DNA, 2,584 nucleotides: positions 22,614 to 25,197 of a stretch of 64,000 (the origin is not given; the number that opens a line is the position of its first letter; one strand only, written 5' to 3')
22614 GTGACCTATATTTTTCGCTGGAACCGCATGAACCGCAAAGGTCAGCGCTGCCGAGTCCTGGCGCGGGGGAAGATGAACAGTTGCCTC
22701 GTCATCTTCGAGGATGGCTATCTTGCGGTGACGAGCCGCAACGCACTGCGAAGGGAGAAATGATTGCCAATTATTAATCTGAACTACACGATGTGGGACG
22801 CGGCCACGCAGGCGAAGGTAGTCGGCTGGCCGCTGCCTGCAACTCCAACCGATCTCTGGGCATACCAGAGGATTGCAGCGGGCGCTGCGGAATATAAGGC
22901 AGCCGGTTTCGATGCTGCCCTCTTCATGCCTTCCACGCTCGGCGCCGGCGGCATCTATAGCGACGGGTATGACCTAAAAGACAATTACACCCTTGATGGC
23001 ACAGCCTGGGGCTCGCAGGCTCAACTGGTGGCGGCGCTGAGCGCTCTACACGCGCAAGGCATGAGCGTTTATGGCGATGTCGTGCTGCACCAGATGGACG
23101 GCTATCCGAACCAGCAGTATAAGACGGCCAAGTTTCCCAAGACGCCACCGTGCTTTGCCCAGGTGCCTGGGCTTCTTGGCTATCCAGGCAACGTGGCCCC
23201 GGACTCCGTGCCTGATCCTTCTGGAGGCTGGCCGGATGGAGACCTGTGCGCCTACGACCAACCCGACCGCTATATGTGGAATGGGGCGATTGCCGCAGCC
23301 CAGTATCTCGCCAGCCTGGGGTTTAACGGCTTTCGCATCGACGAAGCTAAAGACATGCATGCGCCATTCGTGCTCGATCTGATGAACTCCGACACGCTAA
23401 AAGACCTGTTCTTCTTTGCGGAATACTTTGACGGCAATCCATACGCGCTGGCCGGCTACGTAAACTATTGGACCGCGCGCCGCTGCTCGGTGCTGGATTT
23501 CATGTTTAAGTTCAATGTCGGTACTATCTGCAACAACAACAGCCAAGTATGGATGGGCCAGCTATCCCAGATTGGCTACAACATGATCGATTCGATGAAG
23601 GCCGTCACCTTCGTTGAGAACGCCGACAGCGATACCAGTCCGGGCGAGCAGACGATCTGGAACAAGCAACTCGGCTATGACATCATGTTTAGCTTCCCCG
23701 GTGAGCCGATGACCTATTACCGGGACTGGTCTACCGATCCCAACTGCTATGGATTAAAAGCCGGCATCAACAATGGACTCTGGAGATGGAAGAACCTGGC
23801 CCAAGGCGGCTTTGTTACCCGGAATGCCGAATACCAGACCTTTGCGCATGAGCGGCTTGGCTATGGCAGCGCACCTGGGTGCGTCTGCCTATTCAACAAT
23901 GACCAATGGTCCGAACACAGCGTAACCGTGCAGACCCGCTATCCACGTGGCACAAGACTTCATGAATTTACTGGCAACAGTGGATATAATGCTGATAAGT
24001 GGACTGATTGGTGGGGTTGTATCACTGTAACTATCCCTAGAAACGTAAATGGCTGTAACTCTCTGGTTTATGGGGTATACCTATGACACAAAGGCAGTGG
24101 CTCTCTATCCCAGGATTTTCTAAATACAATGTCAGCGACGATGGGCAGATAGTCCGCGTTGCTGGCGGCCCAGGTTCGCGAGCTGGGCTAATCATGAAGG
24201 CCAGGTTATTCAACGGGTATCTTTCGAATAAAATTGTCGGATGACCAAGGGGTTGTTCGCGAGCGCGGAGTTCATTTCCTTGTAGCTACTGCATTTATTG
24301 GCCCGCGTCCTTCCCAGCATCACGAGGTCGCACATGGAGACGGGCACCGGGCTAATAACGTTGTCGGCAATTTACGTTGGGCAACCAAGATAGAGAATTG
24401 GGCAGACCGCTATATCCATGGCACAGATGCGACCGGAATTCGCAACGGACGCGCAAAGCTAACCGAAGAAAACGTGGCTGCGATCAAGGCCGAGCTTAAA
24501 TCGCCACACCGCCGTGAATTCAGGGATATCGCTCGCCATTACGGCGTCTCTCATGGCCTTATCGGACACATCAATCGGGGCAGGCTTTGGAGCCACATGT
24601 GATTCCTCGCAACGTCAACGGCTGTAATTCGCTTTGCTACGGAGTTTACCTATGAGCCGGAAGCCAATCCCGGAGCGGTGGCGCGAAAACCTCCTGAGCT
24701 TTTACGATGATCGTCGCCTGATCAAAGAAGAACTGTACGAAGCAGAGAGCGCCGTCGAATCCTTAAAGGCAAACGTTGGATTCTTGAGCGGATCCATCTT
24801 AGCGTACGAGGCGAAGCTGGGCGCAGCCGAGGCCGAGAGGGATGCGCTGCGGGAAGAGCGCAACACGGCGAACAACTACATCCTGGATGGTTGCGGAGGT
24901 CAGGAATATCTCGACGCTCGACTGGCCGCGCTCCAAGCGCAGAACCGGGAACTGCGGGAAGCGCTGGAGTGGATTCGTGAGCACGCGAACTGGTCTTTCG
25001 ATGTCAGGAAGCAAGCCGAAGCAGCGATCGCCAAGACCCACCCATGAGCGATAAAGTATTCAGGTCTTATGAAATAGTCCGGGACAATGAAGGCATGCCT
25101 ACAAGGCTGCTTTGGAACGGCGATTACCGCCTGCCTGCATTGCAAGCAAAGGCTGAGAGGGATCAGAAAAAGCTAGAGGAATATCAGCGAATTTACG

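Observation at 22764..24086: Phage-encoded cytoplasmic GH13 alpha-amylase with all three conserved His replaced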

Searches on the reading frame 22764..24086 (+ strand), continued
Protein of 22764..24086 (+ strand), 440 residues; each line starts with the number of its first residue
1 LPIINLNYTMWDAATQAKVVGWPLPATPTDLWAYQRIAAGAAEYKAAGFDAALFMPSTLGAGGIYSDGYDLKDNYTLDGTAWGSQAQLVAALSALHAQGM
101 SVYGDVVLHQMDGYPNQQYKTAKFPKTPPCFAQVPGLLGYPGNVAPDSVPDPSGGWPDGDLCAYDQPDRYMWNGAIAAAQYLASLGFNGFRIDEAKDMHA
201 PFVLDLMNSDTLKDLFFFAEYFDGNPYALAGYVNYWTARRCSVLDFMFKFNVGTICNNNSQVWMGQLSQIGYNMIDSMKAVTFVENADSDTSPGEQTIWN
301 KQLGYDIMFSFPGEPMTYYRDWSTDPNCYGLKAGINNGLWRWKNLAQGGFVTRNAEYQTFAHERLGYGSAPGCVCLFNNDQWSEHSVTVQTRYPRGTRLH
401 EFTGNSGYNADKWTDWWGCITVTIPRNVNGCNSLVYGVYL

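Call 50: find_related_loci(query=A1, collection=genome_contigs, flank=8000)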
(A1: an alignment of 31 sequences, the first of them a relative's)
Query A1 (440 aa) in genome_contigs; peptide patterns used: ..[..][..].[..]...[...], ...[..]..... (x = any residue, [..] = any of these).
47 stretches matched a pattern; 3 encode a relative of the query (tblastn E <= 1e-3); 3 distinct loci.
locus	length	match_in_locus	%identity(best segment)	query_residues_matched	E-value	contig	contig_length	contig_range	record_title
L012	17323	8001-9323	70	1-440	0e+0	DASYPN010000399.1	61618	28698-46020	MAG TPA_asm: Pyrinomonadaceae bacterium isolate SMAG_U4457 k141_3984120, whole genome shotgun sequence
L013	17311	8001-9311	73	1-440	0e+0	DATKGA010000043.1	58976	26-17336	MAG TPA_asm: Acidobacteriaceae bacterium isolate SMAG_U14539 k141_822168, whole genome shotgun sequence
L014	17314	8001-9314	44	15-438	6e-102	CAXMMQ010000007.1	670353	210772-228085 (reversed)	MAG: uncultured Lichenicoccus sp. isolate 2100d12d-9e88-415b-8f5e-8e368978abf7 genome assembly, contig: contig_7, whole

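Call 56: search_protein_families(library=pfam, proteins=[L014:215-1441:+, L014:4507-5805:+, L014:7338-7934:+, L014:13123-14613:+, L014:14541-17186:+], max_evalue=0.001)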
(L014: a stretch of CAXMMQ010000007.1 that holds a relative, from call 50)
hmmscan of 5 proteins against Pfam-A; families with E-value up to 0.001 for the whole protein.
L014:215-1441:+ (408 aa): 1 family
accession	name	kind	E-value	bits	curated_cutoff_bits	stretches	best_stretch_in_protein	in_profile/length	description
PF21722.4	Gly_rich_2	-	1.8e-10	41.7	24.3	1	213-406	5-225/226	Glycine-rich domain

L014:4507-5805:+ (432 aa): 1 family
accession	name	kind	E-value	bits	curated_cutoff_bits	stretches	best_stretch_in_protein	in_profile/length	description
PF00722.28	Glyco_hydro_16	-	0.00012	22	22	1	122-205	62-140/175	Glycosyl hydrolases family 16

L014:7338-7934:+ (198 aa): 1 family
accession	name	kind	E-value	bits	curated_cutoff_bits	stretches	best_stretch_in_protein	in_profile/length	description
PF13392.12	HNH_3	-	1.1e-11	44.6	24.8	1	93-136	3-45/46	HNH endonuclease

L014:13123-14613:+ (496 aa): 0 families

L014:14541-17186:+ (881 aa): 0 families

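Call 64: find_encoding_contigs(protein=P0002, flank=3000, max_places=1)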
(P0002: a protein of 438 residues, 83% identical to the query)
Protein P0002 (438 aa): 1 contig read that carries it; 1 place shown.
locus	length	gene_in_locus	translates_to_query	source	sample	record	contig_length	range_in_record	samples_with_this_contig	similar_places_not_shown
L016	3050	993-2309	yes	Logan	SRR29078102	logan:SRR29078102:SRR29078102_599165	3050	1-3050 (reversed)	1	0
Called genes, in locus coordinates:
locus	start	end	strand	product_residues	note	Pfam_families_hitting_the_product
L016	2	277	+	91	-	?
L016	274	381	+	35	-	-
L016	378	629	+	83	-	-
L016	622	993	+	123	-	PF06356:DUF1064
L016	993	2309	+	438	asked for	PF02324:Glyco_hydro_70 (weak)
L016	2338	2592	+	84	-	-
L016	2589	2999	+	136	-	-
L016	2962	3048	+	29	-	?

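Call 65: find_encoding_contigs(protein=P0003, flank=10000, max_places=1)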
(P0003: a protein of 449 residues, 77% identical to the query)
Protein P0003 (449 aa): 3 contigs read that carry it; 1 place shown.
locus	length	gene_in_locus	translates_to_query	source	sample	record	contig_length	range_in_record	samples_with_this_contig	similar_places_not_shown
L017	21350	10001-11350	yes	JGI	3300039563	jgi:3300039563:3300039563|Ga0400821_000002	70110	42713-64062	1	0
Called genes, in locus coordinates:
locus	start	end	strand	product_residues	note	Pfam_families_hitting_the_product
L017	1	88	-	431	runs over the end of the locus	PF00772:DnaB, PF13481:AAA_25, PF03796:DnaB_C, PF06745:ATPase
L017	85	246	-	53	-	-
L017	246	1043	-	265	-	-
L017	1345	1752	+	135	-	PF00589:Phage_integrase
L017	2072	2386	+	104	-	-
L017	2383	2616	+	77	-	-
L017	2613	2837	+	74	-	-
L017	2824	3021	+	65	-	-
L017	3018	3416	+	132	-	-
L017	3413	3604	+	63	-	-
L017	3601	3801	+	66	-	-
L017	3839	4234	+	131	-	-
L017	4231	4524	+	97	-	-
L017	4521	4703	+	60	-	-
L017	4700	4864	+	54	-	-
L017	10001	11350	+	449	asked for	-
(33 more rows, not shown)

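Call 68: find_encoding_contigs(protein=P0115, flank=6000, max_places=1)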
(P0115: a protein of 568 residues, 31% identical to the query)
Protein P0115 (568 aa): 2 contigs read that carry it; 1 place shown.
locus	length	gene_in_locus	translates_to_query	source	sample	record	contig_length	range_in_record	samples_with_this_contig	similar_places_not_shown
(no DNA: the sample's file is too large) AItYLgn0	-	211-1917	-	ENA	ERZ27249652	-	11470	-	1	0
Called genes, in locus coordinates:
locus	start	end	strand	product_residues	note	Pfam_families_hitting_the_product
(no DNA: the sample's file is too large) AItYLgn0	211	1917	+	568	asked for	PF00128:Alpha-amylase (faint)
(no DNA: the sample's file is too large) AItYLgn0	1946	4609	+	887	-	PF00139:Lectin_legB, PF18483:Lectin_L-type_dom (weak)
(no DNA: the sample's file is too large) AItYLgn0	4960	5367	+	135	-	-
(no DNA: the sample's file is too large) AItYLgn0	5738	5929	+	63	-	-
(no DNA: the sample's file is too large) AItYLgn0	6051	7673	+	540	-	-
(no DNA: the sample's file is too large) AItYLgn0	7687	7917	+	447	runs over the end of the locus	PF04055:Radical_SAM, PF13353:Fer4_12 (weak)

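Call 69: find_encoding_contigs(protein=P0093, flank=6000, max_places=1)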
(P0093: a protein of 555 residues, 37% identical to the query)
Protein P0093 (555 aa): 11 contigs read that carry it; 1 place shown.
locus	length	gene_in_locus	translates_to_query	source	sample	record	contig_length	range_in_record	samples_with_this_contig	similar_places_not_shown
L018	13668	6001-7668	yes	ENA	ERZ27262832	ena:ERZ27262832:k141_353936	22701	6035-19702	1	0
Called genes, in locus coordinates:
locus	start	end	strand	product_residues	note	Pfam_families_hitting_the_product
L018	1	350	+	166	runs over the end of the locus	PF04191:PEMT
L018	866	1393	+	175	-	PF02659:Mntp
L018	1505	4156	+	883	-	PF00128:Alpha-amylase (faint)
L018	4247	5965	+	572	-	-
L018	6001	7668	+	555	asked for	-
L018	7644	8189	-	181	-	-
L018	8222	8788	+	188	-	PF10816:DUF2760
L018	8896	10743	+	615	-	PF00012:HSP70, PF06723:MreB_Mbl (faint)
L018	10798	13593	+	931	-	PF06723:MreB_Mbl (faint), PF00012:HSP70, PF12531:DUF3731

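Call 70: find_encoding_contigs(protein=P0110, flank=6000, max_places=1)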
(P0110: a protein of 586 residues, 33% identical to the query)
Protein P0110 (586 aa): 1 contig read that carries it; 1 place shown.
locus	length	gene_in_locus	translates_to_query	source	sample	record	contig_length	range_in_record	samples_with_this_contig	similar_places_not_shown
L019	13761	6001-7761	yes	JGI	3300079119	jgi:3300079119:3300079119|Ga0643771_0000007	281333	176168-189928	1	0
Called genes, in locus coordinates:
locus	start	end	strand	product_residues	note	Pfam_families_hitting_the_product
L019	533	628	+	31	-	-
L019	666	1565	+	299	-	PF12706:Lactamase_B_2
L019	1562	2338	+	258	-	PF03070:TENA_THI-4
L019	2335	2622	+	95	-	PF05402:PqqD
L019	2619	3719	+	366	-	PF04055:Radical_SAM, PF13353:Fer4_12 (weak), PF13186:SPASM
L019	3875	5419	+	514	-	PF03098:An_peroxidase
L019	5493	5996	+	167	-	PF02659:Mntp (weak)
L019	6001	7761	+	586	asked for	-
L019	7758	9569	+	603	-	PF13360:PQQ_2 (faint)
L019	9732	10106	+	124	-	-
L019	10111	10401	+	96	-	-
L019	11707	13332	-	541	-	PF00884:Sulfatase, PF16347:SGSH_C (weak)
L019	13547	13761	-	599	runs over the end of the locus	PF00654:Voltage_CLC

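Call 73: search_protein_families(library=ncbifam, proteins=[L019:533-628:+, L019:666-1565:+, L019:1562-2338:+, L019:2335-2622:+, L019:2619-3719:+, L019:3875-5419:+, L019:5493-5996:+, L019:7758-9569:+], max_evalue=0.001)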
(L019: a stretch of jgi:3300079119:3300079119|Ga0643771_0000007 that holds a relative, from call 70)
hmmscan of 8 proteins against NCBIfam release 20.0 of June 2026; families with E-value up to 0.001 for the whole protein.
L019:533-628:+ (31 aa): 0 families

L019:666-1565:+ (299 aa): 4 families
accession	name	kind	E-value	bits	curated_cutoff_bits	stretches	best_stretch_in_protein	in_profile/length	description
TIGR02108.2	PQQ_syn_pqqB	equivalog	2.1e-92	309.7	245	1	2-298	3-297/298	pyrroloquinoline quinone biosynthesis protein PqqB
TIGR03307.1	PhnP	equivalog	1e-08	34.9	272.25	1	2-112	4-103/249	phosphonate metabolism protein PhnP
NF002553.0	PRK02113.1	equivalog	2.4e-08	33.7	386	1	2-128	4-120/252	MBL fold metallo-hydrolase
NF038231.1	MBL_Geo_Pelo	equivalog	1.8e-06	27.7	360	1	3-104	4-92/250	GPMC system MBL fold metallohydrolase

L019:1562-2338:+ (258 aa): 2 families
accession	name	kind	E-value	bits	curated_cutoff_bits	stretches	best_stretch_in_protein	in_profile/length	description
TIGR02111.1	PQQ_syn_pqqC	equivalog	1.1e-89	300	240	1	7-233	2-229/239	pyrroloquinoline-quinone synthase PqqC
TIGR04305.1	fol_rel_CADD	subfamily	8.7e-13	48.3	200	1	24-225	15-211/212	CADD family putative folate metabolism protein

L019:2335-2622:+ (95 aa): 4 families
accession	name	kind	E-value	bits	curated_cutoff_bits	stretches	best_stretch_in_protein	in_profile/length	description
TIGR03859.1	PQQ_PqqD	equivalog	4e-17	61.9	46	1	11-91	1-80/81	pyrroloquinoline quinone biosynthesis peptide chaperone PqqD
NF002535.0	PRK02079.1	equivalog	6.4e-13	48.3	101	1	5-91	4-89/92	pyrroloquinoline quinone biosynthesis peptide chaperone PqqD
TIGR04302.1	geo_PqqD_fam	equivalog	0.00028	21.3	100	1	30-91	39-100/102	GeoRSP system PqqD family peptide chaperone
NF050069.2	PqqD_rel_WgkC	exception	0.00037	20.4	110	1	36-91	31-86/103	PqqD family peptide maturation chaperone WgkC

L019:2619-3719:+ (366 aa): 50 families (the best 25 are shown)
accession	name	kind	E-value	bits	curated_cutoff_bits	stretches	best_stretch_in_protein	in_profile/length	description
TIGR02109.1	PQQ_syn_pqqE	equivalog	1.7e-150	500.9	381.35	1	4-349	5-352/358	pyrroloquinoline quinone biosynthesis protein PqqE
TIGR04545.1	rSAM_ahbD_hemeb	equivalog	1.6e-36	126.4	500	2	10-172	4-168/339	heme b synthase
TIGR03962.1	mycofact_rSAM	equivalog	5.9e-34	117.7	265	1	5-331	11-335/339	mycofactocin radical SAM maturase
TIGR04053.2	TIGR04053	equivalog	1.3e-31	110.2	395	2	3-174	5-181/366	TIGR04053 family radical SAM/SPASM domain-containing protein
TIGR04055.1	rSAM_NirJ2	equivalog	2.1e-30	106.4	500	1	12-319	6-313/326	putative heme d1 biosynthesis radical SAM protein NirJ2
NF045574.1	sacti_mat_StsB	exception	2.1e-30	106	625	1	12-312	102-398/466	StsB family radical SAM/SPASM domain sactipeptide maturase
TIGR04347.1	pseudo_SAM_Halo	equivalog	1.9e-26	93.2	525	1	10-176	42-209/390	TIGR04347 family pseudo-SAM/SPASM protein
TIGR04303.1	GeoRSP_rSAM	equivalog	2.2e-26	93.2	400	1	14-327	13-324/325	GeoRSP system radical SAM/SPASM protein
TIGR02668.1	moaA_archaeal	equivalog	1.1e-24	87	325.25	1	11-207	15-214/303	GTP 3',8-cyclase MoaA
NF050035.1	rSAM_WgK_link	exception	2.1e-24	86.2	650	2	3-178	6-183/367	radical SAM/SPASM peptide maturase WgkB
TIGR04051.1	rSAM_NirJ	equivalog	1.5e-23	83.4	515.45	1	11-192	7-189/354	heme d1 biosynthesis radical SAM protein NirJ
TIGR04250.1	SCM_rSAM_ScmE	equivalog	9e-23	80.7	400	1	11-204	8-204/358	SynChlorMet cassette radical SAM/SPASM protein ScmE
TIGR03913.1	rad_SAM_trio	equivalog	2.5e-22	78.9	591.75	1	3-316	16-342/477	GDL motif peptide-associated radical SAM/SPASM maturase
NF001199.0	PRK00164.2-1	equivalog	1.6e-20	73.5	231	1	11-169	17-178/308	GTP 3',8-cyclase MoaA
TIGR02666.1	moaA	equivalog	2.4e-20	72.8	284.05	1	12-169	16-183/336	GTP 3',8-cyclase MoaA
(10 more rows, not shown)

L019:3875-5419:+ (514 aa): 0 families

L019:5493-5996:+ (167 aa): 0 families

L019:7758-9569:+ (603 aa): 0 families

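Call 84: search_protein_representatives(protein=window:22764-24086:+)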
Query: 440 residues. Proteins with E-value up to 0.001 (for the whole library): 332; up to 1e-10: 149; up to 1e-30: 42. The best 150 are listed.
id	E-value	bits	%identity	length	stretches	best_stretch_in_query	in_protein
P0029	3.2e-158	544.0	58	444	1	1-439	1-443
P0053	2.0e-118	412.8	53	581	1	18-437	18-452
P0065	6.6e-103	361.6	50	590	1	28-439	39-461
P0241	7.4e-100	351.5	47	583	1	3-438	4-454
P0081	1.4e-79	284.6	53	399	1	171-437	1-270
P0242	1.7e-77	277.8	45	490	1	87-438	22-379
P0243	6.3e-65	236.3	64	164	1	278-440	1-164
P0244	2.7e-59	217.8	37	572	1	20-436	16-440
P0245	2.7e-57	211.1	39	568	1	3-428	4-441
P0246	1.8e-54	201.9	38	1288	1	20-436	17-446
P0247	3.9e-50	187.5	36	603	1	23-427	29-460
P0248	7.2e-50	186.7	38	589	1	25-431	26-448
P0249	2.2e-49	185.1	39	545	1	28-429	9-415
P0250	4.4e-48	180.8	35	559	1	23-436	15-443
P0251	1.2e-47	179.3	37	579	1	19-430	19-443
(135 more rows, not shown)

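Call 91: search_protein_families(library=padloc, proteins=[window:22764-24086:+], max_evalue=0.01)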
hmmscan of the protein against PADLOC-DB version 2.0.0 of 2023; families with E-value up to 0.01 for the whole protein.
window:22764-24086:+ (440 aa): 1 family
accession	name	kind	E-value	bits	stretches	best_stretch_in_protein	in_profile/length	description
PDLC01097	C3a214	-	5e-05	20.1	1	47-223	107-252/495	GlgB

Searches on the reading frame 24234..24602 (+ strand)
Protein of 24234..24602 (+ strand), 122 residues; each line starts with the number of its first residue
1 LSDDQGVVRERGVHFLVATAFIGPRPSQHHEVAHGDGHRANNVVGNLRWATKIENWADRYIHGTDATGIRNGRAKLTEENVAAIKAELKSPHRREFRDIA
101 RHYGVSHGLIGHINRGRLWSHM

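Call 3: search_protein_families(library=pfam, proteins=[window:24234-24602:+], max_evalue=0.01)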
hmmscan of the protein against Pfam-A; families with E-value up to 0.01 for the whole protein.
window:24234-24602:+ (122 aa): 1 family
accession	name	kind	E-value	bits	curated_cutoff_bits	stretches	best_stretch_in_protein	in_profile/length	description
PF13392.12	HNH_3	-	5.2e-10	39.2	24.8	1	12-55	2-44/46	HNH endonuclease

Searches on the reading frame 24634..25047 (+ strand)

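Call 3: search_protein_families(library=pfam, proteins=[window:24634-25047:+], max_evalue=0.01)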
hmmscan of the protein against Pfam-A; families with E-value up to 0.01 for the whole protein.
window:24634-25047:+ (137 aa): 0 families

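Call 8: search_protein_families(library=phrogs, proteins=[window:24634-25047:+], max_evalue=0.001)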
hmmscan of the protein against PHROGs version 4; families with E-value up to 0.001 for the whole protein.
window:24634-25047:+ (137 aa): 0 families

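Call 91: search_protein_families(library=padloc, proteins=[window:24649-25047:+], max_evalue=0.01)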
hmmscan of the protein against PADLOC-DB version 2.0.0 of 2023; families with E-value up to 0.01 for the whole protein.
window:24649-25047:+ (132 aa): 1 family
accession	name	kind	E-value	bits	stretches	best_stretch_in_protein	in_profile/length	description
PDLC03864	LmuB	-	0.0058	13.2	1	26-126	403-505/657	-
